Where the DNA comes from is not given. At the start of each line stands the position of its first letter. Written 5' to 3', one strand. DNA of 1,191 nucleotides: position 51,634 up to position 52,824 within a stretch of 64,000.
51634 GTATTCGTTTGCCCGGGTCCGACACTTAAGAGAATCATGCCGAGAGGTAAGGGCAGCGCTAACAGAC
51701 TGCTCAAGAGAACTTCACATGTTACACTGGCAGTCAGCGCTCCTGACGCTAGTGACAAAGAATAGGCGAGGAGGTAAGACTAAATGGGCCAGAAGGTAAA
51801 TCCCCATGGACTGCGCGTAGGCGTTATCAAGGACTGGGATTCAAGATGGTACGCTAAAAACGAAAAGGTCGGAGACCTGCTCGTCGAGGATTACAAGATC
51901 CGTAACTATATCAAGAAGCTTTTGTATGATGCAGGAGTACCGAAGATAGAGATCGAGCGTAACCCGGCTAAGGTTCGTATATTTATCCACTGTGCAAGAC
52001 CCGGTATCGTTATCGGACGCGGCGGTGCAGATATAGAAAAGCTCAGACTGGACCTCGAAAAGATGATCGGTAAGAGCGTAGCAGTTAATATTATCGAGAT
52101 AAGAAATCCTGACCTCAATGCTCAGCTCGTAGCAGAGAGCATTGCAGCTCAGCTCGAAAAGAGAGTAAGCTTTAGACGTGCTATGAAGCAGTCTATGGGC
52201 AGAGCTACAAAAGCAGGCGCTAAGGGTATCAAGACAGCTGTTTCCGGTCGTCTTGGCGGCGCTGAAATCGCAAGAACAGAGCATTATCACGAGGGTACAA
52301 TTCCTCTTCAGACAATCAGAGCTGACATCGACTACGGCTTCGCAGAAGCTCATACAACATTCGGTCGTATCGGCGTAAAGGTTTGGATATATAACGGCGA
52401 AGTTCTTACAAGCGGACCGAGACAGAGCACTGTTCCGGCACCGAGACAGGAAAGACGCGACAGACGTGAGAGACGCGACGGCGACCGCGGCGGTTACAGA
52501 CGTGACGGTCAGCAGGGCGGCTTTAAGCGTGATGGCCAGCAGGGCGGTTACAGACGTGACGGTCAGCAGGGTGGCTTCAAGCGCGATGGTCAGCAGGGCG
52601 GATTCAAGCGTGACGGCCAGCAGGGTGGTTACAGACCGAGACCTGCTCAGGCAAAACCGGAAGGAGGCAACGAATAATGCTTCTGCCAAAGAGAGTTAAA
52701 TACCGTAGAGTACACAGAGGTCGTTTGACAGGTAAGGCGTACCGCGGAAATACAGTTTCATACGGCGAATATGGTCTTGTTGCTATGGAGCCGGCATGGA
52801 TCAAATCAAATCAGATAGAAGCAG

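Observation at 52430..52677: Ribosomal protein S3 carries an ~80-aa C-terminal extension built from tandem 27-nt repeats encoding RDGQQGG[F/Y][K/R]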

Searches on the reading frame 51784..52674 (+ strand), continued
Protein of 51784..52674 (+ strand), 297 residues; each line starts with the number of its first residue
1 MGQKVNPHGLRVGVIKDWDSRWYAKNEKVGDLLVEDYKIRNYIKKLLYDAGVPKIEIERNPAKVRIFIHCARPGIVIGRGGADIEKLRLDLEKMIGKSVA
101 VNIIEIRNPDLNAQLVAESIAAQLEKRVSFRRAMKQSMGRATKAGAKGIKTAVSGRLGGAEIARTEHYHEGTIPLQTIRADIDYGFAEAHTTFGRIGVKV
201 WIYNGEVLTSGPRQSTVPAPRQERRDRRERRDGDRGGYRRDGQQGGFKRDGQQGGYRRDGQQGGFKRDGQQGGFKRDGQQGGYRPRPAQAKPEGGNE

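Call 29: search_solved_structures(query=window:51784-52674:+, max_evalue=1e-20, show_alignments=0)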
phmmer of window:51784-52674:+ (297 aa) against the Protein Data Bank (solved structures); distinct sequences matched with E-value up to 1e-20: 56.
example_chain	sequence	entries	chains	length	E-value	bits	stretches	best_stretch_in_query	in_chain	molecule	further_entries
9fy1_c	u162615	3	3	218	1.1e-82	281.1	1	1-211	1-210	Small ribosomal subunit protein uS3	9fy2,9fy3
7o5b_C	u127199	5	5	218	1.5e-82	280.7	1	1-210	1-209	30S ribosomal protein S3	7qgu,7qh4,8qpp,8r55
3j9w_AC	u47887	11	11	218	1.5e-82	280.7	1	1-211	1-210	30S ribosomal protein uS3 | 30S ribosomal protein S3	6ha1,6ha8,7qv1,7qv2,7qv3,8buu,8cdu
7nhn_d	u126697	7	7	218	4.2e-82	279.2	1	1-210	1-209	30S ribosomal protein S3 | Small ribosomal subunit protein uS3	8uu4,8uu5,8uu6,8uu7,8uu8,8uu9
5njt_C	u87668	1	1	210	1.3e-81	277.6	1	2-209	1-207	30S ribosomal protein S3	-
8qcq_c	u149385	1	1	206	2.6e-81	276.6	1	1-207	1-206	Small ribosomal subunit protein uS3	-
6htq_c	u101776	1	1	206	3.8e-81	276.1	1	2-208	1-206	30S ribosomal protein S3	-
7nhk_d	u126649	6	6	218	2.7e-80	273.2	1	1-210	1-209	30S ribosomal protein S3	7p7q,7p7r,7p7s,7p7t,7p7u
5li0_c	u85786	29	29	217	3.6e-78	266.3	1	1-210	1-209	30S ribosomal protein S3 | Small ribosomal subunit protein uS3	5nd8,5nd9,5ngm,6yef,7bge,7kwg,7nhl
6o8w_c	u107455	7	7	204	7.3e-78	265.3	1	2-206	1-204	30S ribosomal protein S3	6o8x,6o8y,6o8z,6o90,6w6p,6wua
5myj_AC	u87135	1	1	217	2.1e-77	263.8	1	1-210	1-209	30S ribosomal protein S3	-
9guw_D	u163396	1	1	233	2.2e-76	260.4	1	1-230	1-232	Small ribosomal subunit protein uS3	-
8crx_G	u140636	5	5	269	2.2e-76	260.4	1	1-249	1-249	30S ribosomal protein S3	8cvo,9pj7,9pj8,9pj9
11bq_C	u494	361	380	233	2.4e-76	260.3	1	1-230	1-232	30S ribosomal protein S3 | Small ribosomal subunit protein uS3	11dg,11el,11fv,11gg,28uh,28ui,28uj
7unr_c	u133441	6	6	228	2.7e-76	260.1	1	1-223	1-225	30S ribosomal protein S3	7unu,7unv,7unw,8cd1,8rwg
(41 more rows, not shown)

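Call 39: find_encoding_contigs(protein=P0022, flank=2000, max_places=3)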
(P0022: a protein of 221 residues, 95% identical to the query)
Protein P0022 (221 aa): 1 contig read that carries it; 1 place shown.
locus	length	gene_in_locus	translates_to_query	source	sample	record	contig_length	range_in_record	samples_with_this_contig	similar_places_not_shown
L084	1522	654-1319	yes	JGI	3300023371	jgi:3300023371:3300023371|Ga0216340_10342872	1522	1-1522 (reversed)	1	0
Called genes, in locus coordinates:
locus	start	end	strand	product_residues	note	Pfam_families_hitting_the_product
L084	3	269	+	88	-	?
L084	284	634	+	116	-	PF00237:Ribosomal_L22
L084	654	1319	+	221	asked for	PF07650:KH_2, PF05316:VAR1 (faint), PF00189:Ribosomal_S3_C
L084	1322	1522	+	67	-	?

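Call 46: find_encoding_contigs(protein=P0122, flank=1500, max_places=3)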
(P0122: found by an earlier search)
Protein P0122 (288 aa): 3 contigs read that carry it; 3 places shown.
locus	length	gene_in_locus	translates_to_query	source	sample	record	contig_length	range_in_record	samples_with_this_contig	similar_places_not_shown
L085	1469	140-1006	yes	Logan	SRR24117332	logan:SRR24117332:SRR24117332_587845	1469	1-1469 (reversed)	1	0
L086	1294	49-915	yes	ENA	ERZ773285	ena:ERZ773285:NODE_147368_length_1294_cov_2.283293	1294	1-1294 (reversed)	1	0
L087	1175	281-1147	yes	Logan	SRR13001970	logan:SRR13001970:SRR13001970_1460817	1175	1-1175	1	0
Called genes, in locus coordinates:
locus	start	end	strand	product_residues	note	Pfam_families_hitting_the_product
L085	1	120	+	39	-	?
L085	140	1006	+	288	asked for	PF07650:KH_2, PF05316:VAR1 (faint), PF00189:Ribosomal_S3_C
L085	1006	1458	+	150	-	PF00252:Ribosomal_L16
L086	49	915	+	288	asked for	PF07650:KH_2, PF05316:VAR1 (faint), PF00189:Ribosomal_S3_C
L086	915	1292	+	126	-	?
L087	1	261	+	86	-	?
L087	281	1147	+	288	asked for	PF07650:KH_2, PF05316:VAR1 (faint), PF00189:Ribosomal_S3_C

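Call 47: predict_structure(alignment_id=A1)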
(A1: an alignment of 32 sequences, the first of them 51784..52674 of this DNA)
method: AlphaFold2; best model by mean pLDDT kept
length: 297 residues; sequences in the alignment: 32
mean_pLDDT: 63.8   pTM: 0.40
mean pLDDT of the five models: 63.8, 59.5, 58.9, 54.4, 52.9
residues with pLDDT >= 90: 8; 70-90: 143; 50-70: 29; < 50: 117
segments of 3 or more residues with pLDDT < 50: 1-29, 211-291, 293-297
pLDDT, mean of each block of 10 residues (from residue 1): 43 41 43 78 83 81 86 78 87 87 74 83 85 86 83 69 75 62 84 83 71 44 42 37 35 35 35 35 41 44
secondary structure, 60 per line:
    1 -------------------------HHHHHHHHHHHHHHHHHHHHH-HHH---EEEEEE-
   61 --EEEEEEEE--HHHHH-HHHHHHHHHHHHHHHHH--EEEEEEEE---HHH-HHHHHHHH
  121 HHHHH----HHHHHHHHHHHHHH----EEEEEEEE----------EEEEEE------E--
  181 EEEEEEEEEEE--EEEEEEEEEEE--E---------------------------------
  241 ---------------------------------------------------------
elements in order: H26-46 E54-59 E63-70 H73-77 H79-95 E98-105 H113-125 H130-143 E148-155 E166-171 E181-191 E194-204

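Call 57: search_protein_representatives(protein=window:51784-52674:+)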
Query: 297 residues. Proteins with E-value up to 0.001 (for the whole library): 12611; up to 1e-10: 6938; up to 1e-30: 1593. The best 150 are listed.
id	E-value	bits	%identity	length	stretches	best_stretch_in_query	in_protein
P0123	2.9e-110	384.8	67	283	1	1-271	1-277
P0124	1.5e-109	382.4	66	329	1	1-293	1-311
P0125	6.9e-107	373.7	77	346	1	1-211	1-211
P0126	3.3e-91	322.3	61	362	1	1-280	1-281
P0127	1.3e-90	320.3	67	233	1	1-233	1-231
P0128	2.2e-90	319.6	64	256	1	1-266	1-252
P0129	3.9e-85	302.3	60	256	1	1-238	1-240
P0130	1.1e-84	300.9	70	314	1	1-186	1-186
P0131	3.1e-83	296.1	72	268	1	1-186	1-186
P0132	2.7e-82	293.0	68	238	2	1-180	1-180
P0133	2.8e-82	292.9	72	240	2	1-170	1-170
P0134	3.5e-82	292.6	60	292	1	1-245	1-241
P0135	1.2e-80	287.6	60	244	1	1-235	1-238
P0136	9.5e-80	284.6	61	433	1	3-226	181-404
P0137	2.2e-79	283.5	65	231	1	1-209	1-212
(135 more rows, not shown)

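Call 60: search_solved_structures(query=L045:1501-2163:+, max_evalue=1e-60, show_alignments=3)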
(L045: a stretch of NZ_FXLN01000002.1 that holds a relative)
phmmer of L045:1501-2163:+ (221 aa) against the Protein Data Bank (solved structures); distinct sequences matched with E-value up to 1e-60: 44.
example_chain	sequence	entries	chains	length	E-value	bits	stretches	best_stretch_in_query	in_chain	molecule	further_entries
9fy1_c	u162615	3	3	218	7.7e-86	290.7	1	1-219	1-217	Small ribosomal subunit protein uS3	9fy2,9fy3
3j9w_AC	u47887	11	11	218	1.1e-85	290.2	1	1-219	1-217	30S ribosomal protein uS3 | 30S ribosomal protein S3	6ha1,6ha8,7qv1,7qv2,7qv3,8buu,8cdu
7o5b_C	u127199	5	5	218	1.1e-85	290.1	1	1-219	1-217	30S ribosomal protein S3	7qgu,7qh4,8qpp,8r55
5li0_c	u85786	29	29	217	2.7e-85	288.9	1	1-210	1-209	30S ribosomal protein S3 | Small ribosomal subunit protein uS3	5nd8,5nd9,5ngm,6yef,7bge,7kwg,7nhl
7nhn_d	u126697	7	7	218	4.5e-85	288.2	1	1-219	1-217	30S ribosomal protein S3 | Small ribosomal subunit protein uS3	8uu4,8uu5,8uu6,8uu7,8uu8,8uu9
7nhk_d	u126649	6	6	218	6.3e-84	284.4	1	1-219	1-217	30S ribosomal protein S3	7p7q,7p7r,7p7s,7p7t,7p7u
5njt_C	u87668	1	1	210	1.4e-83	283.2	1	2-209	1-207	30S ribosomal protein S3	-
8qcq_c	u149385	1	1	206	2.5e-83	282.5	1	1-207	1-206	Small ribosomal subunit protein uS3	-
6htq_c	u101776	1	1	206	3.6e-83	281.9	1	2-208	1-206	30S ribosomal protein S3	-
5tcu_SB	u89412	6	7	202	1.7e-81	276.4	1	2-204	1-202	30S ribosomal protein S3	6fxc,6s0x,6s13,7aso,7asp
6o8w_c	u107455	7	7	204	3.8e-81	275.3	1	2-206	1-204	30S ribosomal protein S3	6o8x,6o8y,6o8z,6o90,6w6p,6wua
5myj_AC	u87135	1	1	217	1e-80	273.9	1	1-215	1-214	30S ribosomal protein S3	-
7qg8_2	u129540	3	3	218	8.2e-79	267.7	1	1-209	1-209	30S ribosomal protein S3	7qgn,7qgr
11bq_C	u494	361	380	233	9.4e-79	267.5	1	1-209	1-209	30S ribosomal protein S3 | Small ribosomal subunit protein uS3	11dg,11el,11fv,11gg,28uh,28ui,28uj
7qgh_2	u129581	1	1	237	9.7e-79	267.4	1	1-209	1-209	30S ribosomal protein S3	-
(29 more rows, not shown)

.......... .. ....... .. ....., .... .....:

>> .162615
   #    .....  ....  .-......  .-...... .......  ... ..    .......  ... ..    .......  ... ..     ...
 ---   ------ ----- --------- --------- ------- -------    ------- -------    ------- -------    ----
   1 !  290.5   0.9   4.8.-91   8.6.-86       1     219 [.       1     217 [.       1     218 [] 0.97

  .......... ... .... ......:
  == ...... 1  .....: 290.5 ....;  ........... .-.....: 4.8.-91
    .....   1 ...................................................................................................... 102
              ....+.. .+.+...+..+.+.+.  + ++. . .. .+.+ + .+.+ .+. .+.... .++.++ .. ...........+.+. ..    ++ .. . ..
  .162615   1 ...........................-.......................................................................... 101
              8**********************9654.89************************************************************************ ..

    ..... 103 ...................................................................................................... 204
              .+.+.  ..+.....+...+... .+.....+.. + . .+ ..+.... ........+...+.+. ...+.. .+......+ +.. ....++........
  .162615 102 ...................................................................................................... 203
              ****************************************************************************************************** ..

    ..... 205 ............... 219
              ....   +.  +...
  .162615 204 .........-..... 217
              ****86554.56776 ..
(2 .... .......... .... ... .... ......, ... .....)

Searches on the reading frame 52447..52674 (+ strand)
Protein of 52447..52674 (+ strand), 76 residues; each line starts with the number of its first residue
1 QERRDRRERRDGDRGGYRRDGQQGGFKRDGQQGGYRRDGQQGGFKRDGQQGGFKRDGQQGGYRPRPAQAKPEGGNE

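Call 22: find_homologous_proteins(query=window:52447-52674:+, max_evalue=0.01)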
Query seq(76 aa): 1101 candidates shared short words with the query, none scored E <= 0.01.
